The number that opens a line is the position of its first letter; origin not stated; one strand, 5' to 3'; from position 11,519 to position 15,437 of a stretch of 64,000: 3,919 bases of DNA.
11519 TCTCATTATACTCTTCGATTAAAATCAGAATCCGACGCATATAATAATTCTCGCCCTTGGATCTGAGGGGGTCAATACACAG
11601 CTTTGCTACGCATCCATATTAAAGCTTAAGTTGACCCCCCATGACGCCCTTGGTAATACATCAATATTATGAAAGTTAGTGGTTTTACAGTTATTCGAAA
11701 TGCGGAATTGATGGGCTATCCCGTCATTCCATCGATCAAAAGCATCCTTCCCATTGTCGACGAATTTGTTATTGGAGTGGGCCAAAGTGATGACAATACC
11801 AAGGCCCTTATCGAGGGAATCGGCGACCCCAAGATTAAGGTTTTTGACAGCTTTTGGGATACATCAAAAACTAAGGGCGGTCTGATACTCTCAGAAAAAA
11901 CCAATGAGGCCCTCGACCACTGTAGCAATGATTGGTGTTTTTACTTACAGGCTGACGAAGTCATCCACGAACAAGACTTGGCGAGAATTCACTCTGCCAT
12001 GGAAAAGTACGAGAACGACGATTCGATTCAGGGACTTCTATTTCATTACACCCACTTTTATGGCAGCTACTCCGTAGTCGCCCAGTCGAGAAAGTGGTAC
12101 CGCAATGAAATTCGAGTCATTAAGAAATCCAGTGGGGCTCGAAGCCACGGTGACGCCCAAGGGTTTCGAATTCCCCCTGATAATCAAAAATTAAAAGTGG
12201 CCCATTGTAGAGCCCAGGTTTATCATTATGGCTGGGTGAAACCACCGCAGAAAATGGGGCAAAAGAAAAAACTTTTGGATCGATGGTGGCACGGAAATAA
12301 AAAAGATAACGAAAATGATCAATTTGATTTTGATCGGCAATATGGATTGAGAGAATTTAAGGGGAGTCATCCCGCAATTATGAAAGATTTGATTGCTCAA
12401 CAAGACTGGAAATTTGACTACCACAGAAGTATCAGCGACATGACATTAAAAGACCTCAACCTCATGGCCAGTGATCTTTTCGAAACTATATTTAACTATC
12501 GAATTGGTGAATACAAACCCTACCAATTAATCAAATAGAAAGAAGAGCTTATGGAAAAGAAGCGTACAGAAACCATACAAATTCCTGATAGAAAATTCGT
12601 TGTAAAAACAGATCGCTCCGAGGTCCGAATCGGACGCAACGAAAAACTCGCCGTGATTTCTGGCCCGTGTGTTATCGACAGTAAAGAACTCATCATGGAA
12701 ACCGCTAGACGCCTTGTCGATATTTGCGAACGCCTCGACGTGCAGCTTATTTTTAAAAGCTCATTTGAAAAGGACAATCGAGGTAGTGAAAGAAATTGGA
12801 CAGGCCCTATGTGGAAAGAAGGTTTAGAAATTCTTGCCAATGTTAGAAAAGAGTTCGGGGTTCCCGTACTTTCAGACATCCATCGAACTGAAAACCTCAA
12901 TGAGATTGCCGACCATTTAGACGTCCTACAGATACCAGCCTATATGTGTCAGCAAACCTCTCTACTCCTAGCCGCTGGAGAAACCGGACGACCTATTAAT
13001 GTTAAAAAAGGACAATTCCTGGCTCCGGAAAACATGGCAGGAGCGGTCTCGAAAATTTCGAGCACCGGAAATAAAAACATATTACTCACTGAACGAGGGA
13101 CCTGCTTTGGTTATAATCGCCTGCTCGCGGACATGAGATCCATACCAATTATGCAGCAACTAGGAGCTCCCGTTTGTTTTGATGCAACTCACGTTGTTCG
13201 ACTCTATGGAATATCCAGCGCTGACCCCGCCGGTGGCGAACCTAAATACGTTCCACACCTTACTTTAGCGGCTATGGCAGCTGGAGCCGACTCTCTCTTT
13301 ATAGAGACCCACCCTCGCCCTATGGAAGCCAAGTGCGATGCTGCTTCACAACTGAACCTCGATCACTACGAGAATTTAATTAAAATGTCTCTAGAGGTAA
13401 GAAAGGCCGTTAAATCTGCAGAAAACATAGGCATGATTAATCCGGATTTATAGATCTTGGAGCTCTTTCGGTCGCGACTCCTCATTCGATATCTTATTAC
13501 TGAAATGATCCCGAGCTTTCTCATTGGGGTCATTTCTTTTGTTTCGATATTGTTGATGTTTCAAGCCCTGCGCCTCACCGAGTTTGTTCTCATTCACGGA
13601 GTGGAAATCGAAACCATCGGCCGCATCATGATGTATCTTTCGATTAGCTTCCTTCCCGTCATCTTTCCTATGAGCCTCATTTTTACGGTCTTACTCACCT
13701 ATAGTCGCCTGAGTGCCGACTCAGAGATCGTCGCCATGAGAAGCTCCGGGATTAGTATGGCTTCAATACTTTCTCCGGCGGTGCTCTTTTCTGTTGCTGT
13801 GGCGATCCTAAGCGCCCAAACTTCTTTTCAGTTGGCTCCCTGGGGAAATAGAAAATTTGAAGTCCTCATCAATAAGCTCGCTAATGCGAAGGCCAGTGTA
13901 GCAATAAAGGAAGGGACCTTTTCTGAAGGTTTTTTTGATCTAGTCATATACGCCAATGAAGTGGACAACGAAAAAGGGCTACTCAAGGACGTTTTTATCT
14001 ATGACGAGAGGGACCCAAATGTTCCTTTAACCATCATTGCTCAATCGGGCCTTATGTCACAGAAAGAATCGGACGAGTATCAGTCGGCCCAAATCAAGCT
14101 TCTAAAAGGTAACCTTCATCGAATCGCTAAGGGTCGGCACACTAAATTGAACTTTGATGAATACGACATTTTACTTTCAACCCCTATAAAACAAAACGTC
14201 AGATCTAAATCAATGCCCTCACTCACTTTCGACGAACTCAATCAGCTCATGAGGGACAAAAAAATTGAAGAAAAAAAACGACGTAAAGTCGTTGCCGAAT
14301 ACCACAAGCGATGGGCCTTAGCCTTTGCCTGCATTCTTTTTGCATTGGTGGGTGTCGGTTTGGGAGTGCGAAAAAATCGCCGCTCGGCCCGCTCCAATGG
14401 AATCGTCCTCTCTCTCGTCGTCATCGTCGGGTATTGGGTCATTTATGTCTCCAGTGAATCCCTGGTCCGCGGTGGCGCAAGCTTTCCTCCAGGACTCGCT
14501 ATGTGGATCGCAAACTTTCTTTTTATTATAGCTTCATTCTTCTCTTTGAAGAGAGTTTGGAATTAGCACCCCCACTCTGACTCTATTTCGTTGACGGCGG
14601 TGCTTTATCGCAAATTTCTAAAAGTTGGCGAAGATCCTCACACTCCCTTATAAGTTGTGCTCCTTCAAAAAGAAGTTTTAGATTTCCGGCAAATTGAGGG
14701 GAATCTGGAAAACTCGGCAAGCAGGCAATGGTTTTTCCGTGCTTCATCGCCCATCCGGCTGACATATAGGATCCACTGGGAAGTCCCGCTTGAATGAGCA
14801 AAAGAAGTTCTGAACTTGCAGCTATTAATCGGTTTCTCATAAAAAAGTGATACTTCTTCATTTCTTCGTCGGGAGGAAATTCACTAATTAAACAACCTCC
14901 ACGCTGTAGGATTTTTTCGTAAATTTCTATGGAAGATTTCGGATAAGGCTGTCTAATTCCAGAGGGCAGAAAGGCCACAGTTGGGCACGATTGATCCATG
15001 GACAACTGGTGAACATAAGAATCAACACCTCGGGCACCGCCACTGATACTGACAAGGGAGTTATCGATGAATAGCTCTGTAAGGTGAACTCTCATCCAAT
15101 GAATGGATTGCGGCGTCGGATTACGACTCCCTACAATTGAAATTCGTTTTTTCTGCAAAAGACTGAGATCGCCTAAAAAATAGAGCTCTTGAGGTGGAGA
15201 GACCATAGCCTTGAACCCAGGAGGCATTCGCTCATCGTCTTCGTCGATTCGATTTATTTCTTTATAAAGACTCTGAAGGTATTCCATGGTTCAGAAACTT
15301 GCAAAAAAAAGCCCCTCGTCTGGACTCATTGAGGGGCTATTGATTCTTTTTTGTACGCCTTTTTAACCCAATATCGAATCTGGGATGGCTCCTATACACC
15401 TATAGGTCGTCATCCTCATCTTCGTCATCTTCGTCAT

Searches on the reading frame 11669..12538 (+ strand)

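Call 66: search_protein_families(library=pfam, proteins=[window:11669-12538:+], max_evalue=0.00001)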
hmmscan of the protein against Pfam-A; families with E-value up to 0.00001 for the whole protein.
window:11669-12538:+ (289 aa): 1 family
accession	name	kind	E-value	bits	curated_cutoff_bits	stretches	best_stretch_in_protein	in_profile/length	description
PF00535.33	Glycos_transf_2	-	6.7e-06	26.6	23.3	0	24-160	18-154/168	Glycosyl transferase family 2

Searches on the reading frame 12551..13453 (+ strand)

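Call 66: search_protein_families(library=pfam, proteins=[window:12551-13453:+], max_evalue=0.00001)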
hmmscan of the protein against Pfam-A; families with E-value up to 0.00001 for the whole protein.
window:12551-13453:+ (300 aa): 1 family
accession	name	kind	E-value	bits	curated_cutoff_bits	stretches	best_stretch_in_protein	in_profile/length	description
PF00793.26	DAHP_synth_1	-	2.2e-69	233.8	25.5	1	20-288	6-269/270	DAHP synthetase I family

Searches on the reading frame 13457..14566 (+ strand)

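Call 66: search_protein_families(library=pfam, proteins=[window:13457-14566:+], max_evalue=0.00001)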
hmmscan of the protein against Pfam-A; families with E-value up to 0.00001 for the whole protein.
window:13457-14566:+ (369 aa): 1 family
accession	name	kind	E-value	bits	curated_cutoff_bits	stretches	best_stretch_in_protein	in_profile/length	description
PF03739.19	LptF_LptG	-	9.9e-89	298.2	27.9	1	11-366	1-353/353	Lipopolysaccharide export system permease LptF/LptG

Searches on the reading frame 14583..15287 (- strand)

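Call 66: search_protein_families(library=pfam, proteins=[window:14583-15287:-], max_evalue=0.00001)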
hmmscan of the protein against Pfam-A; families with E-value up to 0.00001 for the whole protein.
window:14583-15287:- (234 aa): 1 family
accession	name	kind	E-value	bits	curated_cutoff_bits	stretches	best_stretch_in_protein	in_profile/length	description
PF02481.21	DNA_processg_A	-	2.2e-53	181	29.6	1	10-214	6-211/212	DNA recombination-mediator protein A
